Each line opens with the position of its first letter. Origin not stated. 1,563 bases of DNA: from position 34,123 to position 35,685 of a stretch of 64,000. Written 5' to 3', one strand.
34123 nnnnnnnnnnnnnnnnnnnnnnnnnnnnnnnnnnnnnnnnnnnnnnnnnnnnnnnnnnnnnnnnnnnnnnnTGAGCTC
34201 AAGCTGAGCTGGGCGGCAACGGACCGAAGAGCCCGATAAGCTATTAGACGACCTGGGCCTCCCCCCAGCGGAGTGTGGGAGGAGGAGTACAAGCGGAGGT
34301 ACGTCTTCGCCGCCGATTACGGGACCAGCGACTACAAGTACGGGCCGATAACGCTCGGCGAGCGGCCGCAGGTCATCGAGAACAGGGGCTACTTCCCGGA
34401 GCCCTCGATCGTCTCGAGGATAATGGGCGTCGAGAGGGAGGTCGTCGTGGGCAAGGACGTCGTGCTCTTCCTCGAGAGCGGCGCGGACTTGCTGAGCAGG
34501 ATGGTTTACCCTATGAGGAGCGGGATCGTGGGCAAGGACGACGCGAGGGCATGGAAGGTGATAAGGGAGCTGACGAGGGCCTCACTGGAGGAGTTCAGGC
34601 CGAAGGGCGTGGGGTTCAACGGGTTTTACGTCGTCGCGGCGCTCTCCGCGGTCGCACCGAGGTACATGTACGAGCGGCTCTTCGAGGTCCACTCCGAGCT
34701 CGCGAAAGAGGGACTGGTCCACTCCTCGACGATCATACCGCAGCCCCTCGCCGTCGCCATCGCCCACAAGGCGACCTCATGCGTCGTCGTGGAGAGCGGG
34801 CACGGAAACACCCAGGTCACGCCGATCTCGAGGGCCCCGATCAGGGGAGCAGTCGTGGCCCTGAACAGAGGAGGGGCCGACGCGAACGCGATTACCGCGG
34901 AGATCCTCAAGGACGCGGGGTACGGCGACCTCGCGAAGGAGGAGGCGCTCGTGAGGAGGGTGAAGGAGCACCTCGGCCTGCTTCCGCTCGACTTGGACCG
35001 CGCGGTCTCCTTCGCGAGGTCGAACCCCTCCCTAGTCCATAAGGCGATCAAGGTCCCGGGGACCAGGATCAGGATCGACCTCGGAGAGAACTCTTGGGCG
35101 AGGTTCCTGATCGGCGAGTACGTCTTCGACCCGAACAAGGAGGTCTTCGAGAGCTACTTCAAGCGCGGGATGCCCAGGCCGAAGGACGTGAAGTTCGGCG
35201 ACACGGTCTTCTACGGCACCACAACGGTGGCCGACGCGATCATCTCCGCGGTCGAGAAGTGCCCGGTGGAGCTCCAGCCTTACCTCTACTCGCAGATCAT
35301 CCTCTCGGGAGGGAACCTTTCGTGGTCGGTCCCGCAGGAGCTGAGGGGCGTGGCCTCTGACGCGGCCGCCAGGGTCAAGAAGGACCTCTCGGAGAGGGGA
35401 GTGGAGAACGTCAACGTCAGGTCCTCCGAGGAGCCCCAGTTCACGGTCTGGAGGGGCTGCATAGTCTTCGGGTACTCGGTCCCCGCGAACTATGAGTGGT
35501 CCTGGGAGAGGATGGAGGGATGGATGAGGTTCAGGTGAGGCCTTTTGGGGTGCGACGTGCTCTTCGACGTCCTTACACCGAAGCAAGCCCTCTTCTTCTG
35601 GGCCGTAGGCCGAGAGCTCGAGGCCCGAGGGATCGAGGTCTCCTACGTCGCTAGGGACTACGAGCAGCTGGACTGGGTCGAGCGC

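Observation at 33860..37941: Crenactin locus with non-canonical neighbours (Zn-ribbon, DUF354-like GT-B, PHP/Zn-ribbon) and no adjacent arcadin genes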

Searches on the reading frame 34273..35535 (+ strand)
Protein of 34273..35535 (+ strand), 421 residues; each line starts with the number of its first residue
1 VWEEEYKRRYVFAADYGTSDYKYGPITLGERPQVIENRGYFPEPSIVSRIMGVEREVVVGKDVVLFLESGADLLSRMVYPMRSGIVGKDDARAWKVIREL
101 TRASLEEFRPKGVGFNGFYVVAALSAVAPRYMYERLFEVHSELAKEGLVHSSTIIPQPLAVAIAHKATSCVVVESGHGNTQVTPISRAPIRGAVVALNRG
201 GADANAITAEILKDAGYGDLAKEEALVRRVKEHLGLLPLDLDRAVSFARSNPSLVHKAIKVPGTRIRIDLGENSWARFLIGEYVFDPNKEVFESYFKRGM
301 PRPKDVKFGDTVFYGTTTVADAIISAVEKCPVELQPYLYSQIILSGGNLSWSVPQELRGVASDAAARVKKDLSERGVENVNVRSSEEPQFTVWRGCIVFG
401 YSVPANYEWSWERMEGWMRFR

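Call 3: search_protein_families(library=pfam, proteins=[window:34273-35535:+], max_evalue=0.01)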
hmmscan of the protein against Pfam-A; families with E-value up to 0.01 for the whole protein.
window:34273-35535:+ (421 aa): 1 family
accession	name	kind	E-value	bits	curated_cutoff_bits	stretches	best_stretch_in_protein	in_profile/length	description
PF00022.25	Actin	-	1.2e-14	54.2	27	2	259-400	262-382/410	Actin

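Call 4: search_protein_families(library=ncbifam, proteins=[window:34273-35535:+], max_evalue=0.01)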
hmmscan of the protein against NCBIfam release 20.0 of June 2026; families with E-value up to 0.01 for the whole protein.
window:34273-35535:+ (421 aa): 3 families
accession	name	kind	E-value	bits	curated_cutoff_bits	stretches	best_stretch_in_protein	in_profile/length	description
NF053560.1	crenactin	equivalog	5.4e-168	559.2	630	1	6-418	1-422/422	crenactin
NF040964.1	MamK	subfamily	2.9e-08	33.1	400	1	46-237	35-213/335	MamK family actin-like protein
NF040575.1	syringactin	equivalog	0.00076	18.5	300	1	318-398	183-255/286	syringactin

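Call 6: find_homologous_proteins(query=window:34273-35535:+, max_evalue=1e-10)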
Query window:34273-35535:+ (421 aa): 539 proteins with E <= 1e-10 among 8000 candidates; the best 120 are listed.
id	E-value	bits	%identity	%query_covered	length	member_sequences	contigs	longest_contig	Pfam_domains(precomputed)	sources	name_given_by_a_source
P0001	2.0e-281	951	100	100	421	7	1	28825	PF00022.26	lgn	-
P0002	5.8e-229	778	78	100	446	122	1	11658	PF00022.26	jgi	-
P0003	1.1e-218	744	75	100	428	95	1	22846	PF00022.26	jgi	jgi:crenactin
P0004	2.7e-217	740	74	100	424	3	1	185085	PF00022.26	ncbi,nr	ncbi:MAG: hypothetical protein NXY59_05540 [Aigarchaeota archaeon]|nr:hypothetical protein [Candidat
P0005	1.4e-215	734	75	100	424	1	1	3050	PF00022.26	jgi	-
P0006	4.1e-214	729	74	100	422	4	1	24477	PF00022.26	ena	-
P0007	8.8e-214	728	72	99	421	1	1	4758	PF00022.26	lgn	-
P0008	4.3e-213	726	73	100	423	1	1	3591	PF00022.26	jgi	-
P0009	2.5e-211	720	71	100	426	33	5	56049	PF00022.26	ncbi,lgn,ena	-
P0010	1.4e-209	714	73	100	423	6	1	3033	PF00022.26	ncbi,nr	ncbi:MAG TPA: hypothetical protein EYP20_02205 [Aigarchaeota archaeon]|nr:hypothetical protein [Aiga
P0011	2.0e-205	701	71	100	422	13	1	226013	PF00022.26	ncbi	ncbi:MAG: hypothetical protein QXE96_00705 [Candidatus Caldarchaeum sp.]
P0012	2.1e-205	701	69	100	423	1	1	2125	PF00022.26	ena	-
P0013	1.8e-203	694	69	99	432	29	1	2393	PF00022.26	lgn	-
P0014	1.2e-202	691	69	99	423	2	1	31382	PF00022.26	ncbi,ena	-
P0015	1.5e-199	681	68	100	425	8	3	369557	PF00022.26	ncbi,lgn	-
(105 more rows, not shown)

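Call 7: search_solved_structures(query=window:34273-35535:+, show_alignments=1)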
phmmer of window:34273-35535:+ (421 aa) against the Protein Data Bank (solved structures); distinct sequences matched with E-value up to 0.001: 120 (the best 60 are shown).
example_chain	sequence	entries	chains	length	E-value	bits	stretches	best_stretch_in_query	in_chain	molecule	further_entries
4cj7_A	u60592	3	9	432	8e-111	374.1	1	4-418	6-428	ACTIN/ACTIN FAMILY PROTEIN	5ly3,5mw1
4bql_A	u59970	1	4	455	9.7e-111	373.8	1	4-418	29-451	ACTIN/ACTIN FAMILY PROTEIN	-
7ju4_u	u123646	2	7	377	7.4e-10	41.5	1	162-289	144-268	Actin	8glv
7zvw_B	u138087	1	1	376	8.8e-10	41.3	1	163-287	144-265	Actin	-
4pl7_A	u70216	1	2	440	1.5e-09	40.5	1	163-287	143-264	Actin,Thymosin beta-4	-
3b63_A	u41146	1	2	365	1.5e-09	40.5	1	166-288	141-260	Actin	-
1yvn_A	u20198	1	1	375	1.7e-09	40.4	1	166-288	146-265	PROTEIN (ACTIN)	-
6iug_A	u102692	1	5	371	3.5e-09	39.3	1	162-329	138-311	pollen F-actin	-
8trm_A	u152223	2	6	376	5.1e-09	38.8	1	164-336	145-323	Actin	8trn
8oid_C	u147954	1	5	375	9.9e-09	37.8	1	160-288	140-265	Actin, cytoplasmic 1, N-terminally processed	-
7p1h_B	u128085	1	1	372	1.2e-08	37.5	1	162-288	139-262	Actin, cytoplasmic 1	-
8rty_A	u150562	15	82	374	1.3e-08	37.5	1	162-288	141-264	Actin, cytoplasmic 1, N-terminally processed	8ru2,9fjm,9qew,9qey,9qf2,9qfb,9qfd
8rtt_A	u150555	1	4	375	1.3e-08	37.5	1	162-288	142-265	Actin, cytoplasmic 1, N-terminally processed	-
3b63_L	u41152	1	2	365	1.3e-08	37.5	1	162-288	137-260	Actin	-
1nlv_A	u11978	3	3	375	1.3e-08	37.4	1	162-288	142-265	Actin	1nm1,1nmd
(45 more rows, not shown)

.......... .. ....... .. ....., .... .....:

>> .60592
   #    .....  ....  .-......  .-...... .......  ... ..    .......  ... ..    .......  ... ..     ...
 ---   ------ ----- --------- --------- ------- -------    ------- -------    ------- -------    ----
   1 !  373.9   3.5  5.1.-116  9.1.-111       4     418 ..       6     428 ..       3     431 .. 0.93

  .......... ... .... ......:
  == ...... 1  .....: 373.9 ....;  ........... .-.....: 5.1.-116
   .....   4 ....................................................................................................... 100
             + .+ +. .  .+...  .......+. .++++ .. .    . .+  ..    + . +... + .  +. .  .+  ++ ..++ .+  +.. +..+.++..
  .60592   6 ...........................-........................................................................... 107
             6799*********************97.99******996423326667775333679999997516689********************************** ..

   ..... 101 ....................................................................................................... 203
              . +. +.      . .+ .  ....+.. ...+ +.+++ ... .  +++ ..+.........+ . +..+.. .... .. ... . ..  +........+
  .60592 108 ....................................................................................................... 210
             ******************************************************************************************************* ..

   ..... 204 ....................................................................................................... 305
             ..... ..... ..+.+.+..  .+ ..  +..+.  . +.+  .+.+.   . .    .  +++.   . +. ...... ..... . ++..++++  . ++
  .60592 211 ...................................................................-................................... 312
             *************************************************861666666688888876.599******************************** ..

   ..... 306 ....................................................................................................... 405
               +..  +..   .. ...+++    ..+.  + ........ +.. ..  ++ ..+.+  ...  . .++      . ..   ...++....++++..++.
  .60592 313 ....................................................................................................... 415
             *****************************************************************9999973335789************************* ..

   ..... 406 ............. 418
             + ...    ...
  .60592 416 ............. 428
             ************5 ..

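Call 10: find_related_loci(query=A1, collection=genome_contigs, flank=10000)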
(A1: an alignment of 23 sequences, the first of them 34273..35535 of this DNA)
Query A1 (421 aa) in genome_contigs; peptide patterns used: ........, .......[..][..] (x = any residue, [..] = any of these).
266 stretches matched a pattern; 179 encode a relative of the query (tblastn E <= 1e-3); the best 80 are kept; 80 distinct loci.
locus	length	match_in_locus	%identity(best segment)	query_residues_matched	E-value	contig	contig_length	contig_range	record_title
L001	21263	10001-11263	97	1-421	0e+0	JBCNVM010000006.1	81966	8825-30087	MAG: Candidatus Caldarchaeales archaeon isolate DT_Bin_10 contig6, whole genome shotgun sequence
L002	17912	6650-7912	91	1-421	0e+0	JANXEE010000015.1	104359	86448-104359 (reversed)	MAG: Candidatus Calditenuaceae archaeon isolate SKYB46 k141_203793, whole genome shotgun sequence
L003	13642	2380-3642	90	1-421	0e+0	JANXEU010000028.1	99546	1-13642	MAG: Candidatus Calditenuaceae archaeon isolate SKYB91 k141_144865, whole genome shotgun sequence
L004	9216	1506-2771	79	1-421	0e+0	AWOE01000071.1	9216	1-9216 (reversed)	Candidatus Calditenuaceae archaeon JGI OTU-1 pSL4COM1_contig_90_0.71, whole genome shotgun sequence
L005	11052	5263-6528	78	1-421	0e+0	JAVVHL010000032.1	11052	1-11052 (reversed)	MAG: Candidatus Calditenuis sp. isolate PSP.bin.8 NODE_833_length_11052_cov_113.878058, whole genome shotgun sequence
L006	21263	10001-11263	78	1-420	0e+0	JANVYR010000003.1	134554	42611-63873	MAG: Candidatus Calditenuis fumarioli isolate 146_bin.25 NODE_80_length_134554_cov_24.033314, whole genome shotgun seque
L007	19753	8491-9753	75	1-420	0e+0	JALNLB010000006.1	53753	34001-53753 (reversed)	MAG: Candidatus Terraquivivens ruidianensis isolate JZ-2.bins.210.201808 NODE_976_length_53753_cov_1.466471, whole genom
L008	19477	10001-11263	73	1-420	0e+0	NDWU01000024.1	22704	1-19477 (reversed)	MAG: Candidatus Terraquivivens tikiterensis isolate NZ13-MG1 contig_220_24, whole genome shotgun sequence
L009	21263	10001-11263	74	1-420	0e+0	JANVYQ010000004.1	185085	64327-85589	MAG: Candidatus Pelearchaeum maunauluense isolate 146_bin.21 NODE_49_length_185085_cov_5.525588, whole genome shotgun se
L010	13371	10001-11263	73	1-420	0e+0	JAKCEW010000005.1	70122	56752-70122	MAG: Candidatus Terraquivivens yellowstonensis isolate LGB-05.bin.49 NODE_91_length_70122_cov_62.388000, whole genome sh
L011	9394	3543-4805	73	1-420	0e+0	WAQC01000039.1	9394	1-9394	MAG: Candidatus Pelearchaeum sp. isolate S146_89_esom k151_235682, whole genome shotgun sequence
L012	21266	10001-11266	72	1-421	0e+0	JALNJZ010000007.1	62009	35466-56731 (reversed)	MAG: Candidatus Terraquivivens tengchongensis isolate GMQP.bins.8.201907 NODE_91_length_62009_cov_2.057852, whole genome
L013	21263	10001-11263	71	1-420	0e+0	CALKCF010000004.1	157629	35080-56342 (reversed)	MAG: uncultured archaeon isolate S1_Bin_METABAT__43_1 genome assembly, contig: c_000000288265, whole genome shotgun sequ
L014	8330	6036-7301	72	1-421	0e+0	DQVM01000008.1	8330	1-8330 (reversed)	MAG TPA_asm: Candidatus Caldarchaeum subterraneum isolate SZUA-1515 k95_303343, whole genome shotgun sequence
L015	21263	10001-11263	71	1-421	0e+0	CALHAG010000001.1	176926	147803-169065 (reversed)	MAG: Candidatus Caldarchaeum subterraneum isolate H1_Bin_METABAT__153_1_1 genome assembly, contig: c_000000571252, whole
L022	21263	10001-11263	69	1-421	0e+0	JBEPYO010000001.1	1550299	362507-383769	MAG: Nitrososphaerota archaeon isolate 03V1_S199.concoct.095 NODE_1_length_1550299_cov_2.969483, whole genome shotgun se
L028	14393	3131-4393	66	1-421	0e+0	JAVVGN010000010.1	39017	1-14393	MAG: Candidatus Caldarchaeales archaeon isolate PSS.bin.6 NODE_93_length_39017_cov_32.630358, whole genome shotgun seque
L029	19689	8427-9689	62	4-421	0e+0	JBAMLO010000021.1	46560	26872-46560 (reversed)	MAG: Nitrososphaera sp. isolate MAG7 ExploCarb_3808S_S2_218_length_46560_cov_9, whole genome shotgun sequence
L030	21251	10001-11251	64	4-418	0e+0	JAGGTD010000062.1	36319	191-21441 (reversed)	MAG: Thaumarchaeota archaeon isolate AUK039 PB_MANV_039_c_000000000043, whole genome shotgun sequence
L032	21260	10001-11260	64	4-421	0e+0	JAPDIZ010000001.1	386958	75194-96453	MAG: Candidatus Bathyarchaeota archaeon isolate S4B2_HD70 c_000000000005, whole genome shotgun sequence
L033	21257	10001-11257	65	4-420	0e+0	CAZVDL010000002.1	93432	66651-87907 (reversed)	MAG TPA_asm: uncultured Nitrososphaerota archaeon isolate SRP141552_co1_137 genome assembly, contig: NODE_62_length_9343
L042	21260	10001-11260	62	4-421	0e+0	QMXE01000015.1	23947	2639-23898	MAG: Candidatus Bathyarchaeota archaeon isolate B71_G16 B71_Guay16_scaffold_00863, whole genome shotgun sequence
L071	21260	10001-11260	60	4-421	0e+0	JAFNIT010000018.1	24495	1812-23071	MAG: Candidatus Brockarchaeota archaeon isolate QC4_43 QC4_scaffold_1279_curated, whole genome shotgun sequence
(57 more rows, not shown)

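Call 21: search_protein_families(library=ncbifam, proteins=[L015:9324-9965:+, L033:11259-11972:+, L009:9287-9961:+, L071:11260-11913:+], max_evalue=0.1)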
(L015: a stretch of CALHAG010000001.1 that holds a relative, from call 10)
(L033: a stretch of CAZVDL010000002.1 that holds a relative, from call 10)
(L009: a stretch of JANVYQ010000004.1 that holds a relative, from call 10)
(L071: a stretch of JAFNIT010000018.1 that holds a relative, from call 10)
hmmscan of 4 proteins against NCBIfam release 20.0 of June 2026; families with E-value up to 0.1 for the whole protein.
L015:9324-9965:+ (214 aa): 0 families

L033:11259-11972:+ (238 aa): 9 families
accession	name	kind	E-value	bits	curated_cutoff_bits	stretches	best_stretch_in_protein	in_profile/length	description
NF053561.1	Rkd2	equivalog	1.4e-05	24.9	290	1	31-235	29-195/196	arcadin-2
NF045487.1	ASRP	equivalog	4e-05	22.4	300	1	113-201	372-462/593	archaea-specific SMC-related protein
TIGR03007.1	pepcterm_ChnLen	equivalog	0.034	12.4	278.85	1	121-202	279-365/498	XrtA system polysaccharide chain length determinant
NF033542.1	transpos_IS110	equivalog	0.036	13.2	140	1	106-202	117-215/343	IS110 family RNA-guided transposase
NF008413.0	PRK11239.1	equivalog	0.058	13.2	321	0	143-175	180-212/215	hypothetical protein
TIGR02169.1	SMC_prok_A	equivalog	0.06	11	729.4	1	108-204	222-321/1165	chromosome segregation protein SMC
TIGR04211.1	SH3_and_anchor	equivalog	0.061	12.9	65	1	109-200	65-161/198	TIGR04211 family SH3 domain-containing protein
NF047388.1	SA1320_fam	subfamily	0.07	11.6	230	1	119-206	489-577/644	SA1320 family protein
NF003034.1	PRK03918.1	equivalog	0.094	10.6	700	0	116-200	495-578/878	DNA double-strand break repair ATPase Rad50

L009:9287-9961:+ (225 aa): 0 families

L071:11260-11913:+ (218 aa): 1 family
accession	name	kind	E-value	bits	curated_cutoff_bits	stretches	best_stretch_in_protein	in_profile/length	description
NF053561.1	Rkd2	equivalog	6.7e-11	42.2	290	1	25-213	21-195/196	arcadin-2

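Call 22: search_protein_families(library=pfam, proteins=[L015:9324-9965:+, L033:11259-11972:+, L009:9287-9961:+, L071:11260-11913:+], max_evalue=0.1)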
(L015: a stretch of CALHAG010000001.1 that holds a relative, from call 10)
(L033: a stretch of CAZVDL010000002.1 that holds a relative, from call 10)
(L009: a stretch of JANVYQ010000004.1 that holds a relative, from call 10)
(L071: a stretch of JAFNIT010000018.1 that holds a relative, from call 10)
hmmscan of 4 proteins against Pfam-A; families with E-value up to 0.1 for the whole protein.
L015:9324-9965:+ (214 aa): 1 family
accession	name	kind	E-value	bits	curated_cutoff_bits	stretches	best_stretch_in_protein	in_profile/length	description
PF25026.1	Asd-4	-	0.021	15.4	29.1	1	137-166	50-79/80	Asd-4-like domain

L033:11259-11972:+ (238 aa): 15 families
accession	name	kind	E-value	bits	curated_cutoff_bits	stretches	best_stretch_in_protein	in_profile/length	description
PF04513.17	Baculo_PEP_C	-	0.0012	19.3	38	1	115-195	29-109/140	Baculovirus polyhedron envelope protein, PEP, C terminus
PF05531.17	NPV_P10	-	0.002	19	29.8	0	153-196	18-67/75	Nucleopolyhedrovirus P10 protein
PF19353.4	DUF5930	-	0.0099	15.4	27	1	100-205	95-199/320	Family of unknown function (DUF5930)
PF25764.1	KIF21A_4th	-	0.013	15.6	33.1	1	120-202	71-152/183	KIF21A-like domain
PF16888.10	YwqH-like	-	0.015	16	33.7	0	155-198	79-122/123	YwqH-like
PF10046.14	BLOC1_2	-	0.015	16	33.4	0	123-197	12-84/96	Biogenesis of lysosome-related organelles complex-1 subunit 2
PF00038.26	Filament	-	0.015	15.4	40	1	119-207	105-185/313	Intermediate filament protein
PF05852.16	DUF848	-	0.033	14.7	25.3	1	101-200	38-138/145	Gammaherpesvirus protein of unknown function (DUF848)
PF10392.15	COG5_N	-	0.051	14.3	31.2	0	148-200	28-80/132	Conserved oligomeric Golgi complex subunit 5, N-terminal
PF03961.19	FapA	-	0.052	13.6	31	1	107-202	138-234/272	Flagellar Assembly Protein A beta solenoid domain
PF18210.6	Knl1_RWD_C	-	0.056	14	27.8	1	121-171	1-51/151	Knl1 RWD C-terminal domain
PF24627.1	PUMA_CC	-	0.07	13.6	30.1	0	108-138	41-71/74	PUMA coiled-coil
PF08654.15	DASH_Dad2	-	0.08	13.8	26.9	0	120-145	22-47/99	DASH complex subunit Dad2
PF23991.1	DUF7310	-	0.094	13.7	40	0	149-187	33-70/83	Coiled-coil region of unknown function (DUF7310)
PF04799.18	Fzo_mitofusin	-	0.099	12.5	27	0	145-189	93-137/161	fzo-like conserved region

L009:9287-9961:+ (225 aa): 0 families

L071:11260-11913:+ (218 aa): 0 families

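Call 28: search_protein_families(library=ncbifam, proteins=[L022:9065-9922:+], max_evalue=0.01)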
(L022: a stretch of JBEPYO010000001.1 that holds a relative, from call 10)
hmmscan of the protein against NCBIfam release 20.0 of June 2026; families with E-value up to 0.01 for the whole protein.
L022:9065-9922:+ (286 aa): 2 families
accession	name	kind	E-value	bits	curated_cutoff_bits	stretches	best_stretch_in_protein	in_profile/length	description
NF045779.1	gas_vesic_GvpG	exception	2.5e-05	24.5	85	1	245-284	28-67/83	gas vesicle protein GvpG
TIGR02168.1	SMC_prok_B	equivalog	0.0053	14.5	567.35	1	125-282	717-877/1181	chromosome segregation protein SMC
